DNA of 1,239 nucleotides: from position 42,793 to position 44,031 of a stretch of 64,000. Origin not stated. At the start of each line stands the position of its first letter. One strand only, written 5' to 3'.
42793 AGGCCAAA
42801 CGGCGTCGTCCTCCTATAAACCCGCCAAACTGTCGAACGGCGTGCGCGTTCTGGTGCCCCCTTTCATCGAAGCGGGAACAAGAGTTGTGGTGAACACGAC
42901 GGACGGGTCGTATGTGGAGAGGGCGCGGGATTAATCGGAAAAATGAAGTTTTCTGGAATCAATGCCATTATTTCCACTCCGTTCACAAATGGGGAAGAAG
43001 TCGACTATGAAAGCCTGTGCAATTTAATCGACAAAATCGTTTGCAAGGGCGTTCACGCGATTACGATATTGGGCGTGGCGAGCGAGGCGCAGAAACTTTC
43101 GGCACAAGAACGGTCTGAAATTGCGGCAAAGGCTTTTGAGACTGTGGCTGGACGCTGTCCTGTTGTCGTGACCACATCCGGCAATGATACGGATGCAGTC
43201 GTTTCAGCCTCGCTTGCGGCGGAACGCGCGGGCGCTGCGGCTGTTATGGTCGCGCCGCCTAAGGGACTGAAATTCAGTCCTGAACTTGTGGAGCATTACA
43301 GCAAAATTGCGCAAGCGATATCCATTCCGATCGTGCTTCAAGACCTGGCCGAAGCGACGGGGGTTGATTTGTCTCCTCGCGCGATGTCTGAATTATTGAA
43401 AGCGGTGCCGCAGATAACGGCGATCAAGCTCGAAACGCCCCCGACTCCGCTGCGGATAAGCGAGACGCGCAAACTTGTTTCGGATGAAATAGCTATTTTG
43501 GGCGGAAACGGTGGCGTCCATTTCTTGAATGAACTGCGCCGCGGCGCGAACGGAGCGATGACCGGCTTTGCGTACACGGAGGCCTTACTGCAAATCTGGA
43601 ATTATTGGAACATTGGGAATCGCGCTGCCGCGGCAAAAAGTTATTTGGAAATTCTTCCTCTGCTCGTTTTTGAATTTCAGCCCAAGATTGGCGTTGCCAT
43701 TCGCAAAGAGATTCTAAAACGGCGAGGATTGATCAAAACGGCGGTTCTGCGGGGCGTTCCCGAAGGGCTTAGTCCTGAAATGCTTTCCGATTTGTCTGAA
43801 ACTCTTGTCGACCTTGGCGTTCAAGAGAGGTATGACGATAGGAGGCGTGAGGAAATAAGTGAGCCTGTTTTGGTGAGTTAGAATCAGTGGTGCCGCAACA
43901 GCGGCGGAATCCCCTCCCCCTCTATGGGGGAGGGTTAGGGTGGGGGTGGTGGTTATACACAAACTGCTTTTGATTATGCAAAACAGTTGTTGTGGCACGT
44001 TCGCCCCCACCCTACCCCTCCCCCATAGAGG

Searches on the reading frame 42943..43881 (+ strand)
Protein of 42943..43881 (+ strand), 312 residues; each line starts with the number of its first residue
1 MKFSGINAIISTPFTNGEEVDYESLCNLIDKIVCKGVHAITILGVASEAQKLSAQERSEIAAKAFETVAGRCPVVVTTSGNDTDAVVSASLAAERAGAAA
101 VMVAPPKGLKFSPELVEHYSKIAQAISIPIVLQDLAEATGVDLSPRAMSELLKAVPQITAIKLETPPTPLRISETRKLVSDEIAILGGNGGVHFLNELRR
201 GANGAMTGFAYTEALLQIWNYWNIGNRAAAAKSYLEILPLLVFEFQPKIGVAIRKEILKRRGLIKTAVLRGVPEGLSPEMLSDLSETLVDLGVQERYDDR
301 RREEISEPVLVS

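Call 97: search_protein_families(library=pfam, proteins=[window:42943-43881:+], max_evalue=0.01)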
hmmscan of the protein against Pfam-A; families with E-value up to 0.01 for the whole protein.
window:42943-43881:+ (312 aa): 1 family
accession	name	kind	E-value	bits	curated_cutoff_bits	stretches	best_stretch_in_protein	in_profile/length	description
PF00701.28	DHDPS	-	8.1e-35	120.4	22.1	1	2-271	1-269/289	Dihydrodipicolinate synthetase family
